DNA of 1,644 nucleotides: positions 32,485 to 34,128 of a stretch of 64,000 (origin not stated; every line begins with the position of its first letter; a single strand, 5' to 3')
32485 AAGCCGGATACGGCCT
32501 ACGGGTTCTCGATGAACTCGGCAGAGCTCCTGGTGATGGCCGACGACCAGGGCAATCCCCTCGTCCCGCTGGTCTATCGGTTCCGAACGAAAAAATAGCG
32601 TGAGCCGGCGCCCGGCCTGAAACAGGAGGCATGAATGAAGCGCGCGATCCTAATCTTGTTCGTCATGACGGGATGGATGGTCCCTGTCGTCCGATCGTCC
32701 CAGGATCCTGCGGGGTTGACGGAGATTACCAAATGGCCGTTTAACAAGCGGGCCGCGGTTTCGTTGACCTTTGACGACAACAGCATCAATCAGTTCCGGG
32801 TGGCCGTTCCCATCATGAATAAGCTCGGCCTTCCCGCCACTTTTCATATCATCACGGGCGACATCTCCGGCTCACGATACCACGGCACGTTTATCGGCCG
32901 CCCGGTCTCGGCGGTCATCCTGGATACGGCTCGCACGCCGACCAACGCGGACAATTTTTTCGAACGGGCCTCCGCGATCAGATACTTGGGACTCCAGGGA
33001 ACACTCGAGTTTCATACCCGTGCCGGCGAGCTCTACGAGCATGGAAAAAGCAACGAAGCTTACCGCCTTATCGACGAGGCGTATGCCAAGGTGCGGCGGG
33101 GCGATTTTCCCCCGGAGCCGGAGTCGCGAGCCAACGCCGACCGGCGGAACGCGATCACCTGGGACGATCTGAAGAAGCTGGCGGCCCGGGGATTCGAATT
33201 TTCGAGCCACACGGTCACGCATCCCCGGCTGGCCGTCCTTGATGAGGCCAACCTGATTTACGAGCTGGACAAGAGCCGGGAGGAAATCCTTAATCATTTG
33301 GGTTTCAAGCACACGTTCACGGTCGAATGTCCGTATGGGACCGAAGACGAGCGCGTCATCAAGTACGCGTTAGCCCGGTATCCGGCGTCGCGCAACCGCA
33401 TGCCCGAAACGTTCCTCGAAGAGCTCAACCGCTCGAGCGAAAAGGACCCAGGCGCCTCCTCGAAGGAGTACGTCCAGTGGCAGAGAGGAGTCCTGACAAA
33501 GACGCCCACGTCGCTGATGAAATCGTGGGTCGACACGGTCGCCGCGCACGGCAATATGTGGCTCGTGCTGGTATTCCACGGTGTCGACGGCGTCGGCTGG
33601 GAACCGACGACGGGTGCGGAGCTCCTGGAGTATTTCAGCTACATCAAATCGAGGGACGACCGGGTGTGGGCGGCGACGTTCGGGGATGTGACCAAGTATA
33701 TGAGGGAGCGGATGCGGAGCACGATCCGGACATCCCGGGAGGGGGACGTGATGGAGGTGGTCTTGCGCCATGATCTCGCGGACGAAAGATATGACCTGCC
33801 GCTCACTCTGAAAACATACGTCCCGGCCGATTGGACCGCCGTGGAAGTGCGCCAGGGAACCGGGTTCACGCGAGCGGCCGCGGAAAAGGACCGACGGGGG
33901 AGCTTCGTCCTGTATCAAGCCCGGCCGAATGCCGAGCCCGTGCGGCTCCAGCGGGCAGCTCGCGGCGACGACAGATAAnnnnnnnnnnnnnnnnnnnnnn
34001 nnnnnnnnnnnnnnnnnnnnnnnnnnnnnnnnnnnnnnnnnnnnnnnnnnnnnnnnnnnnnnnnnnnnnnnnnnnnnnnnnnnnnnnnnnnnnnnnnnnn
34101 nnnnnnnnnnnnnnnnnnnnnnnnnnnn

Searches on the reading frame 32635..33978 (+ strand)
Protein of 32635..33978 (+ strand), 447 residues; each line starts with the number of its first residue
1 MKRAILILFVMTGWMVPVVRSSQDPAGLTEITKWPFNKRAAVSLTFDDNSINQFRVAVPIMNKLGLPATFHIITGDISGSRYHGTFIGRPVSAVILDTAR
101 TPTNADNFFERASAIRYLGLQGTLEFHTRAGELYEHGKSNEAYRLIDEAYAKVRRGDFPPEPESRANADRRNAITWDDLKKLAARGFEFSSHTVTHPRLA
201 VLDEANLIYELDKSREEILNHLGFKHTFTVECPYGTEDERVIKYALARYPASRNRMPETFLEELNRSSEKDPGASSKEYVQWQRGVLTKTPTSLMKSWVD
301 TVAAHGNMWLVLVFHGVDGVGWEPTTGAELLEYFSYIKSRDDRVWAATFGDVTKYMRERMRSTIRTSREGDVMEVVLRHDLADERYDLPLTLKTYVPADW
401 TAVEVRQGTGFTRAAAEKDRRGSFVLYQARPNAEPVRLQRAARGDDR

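Call 3: search_protein_families(library=pfam, proteins=[window:32635-33978:+], max_evalue=0.01)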
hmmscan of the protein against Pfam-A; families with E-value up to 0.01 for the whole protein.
window:32635-33978:+ (447 aa): 1 family
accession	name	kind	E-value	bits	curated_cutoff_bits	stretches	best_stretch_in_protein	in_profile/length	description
PF01522.26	Polysacc_deac_1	-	3.7e-17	62.9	23.1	2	175-245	47-116/124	Polysaccharide deacetylase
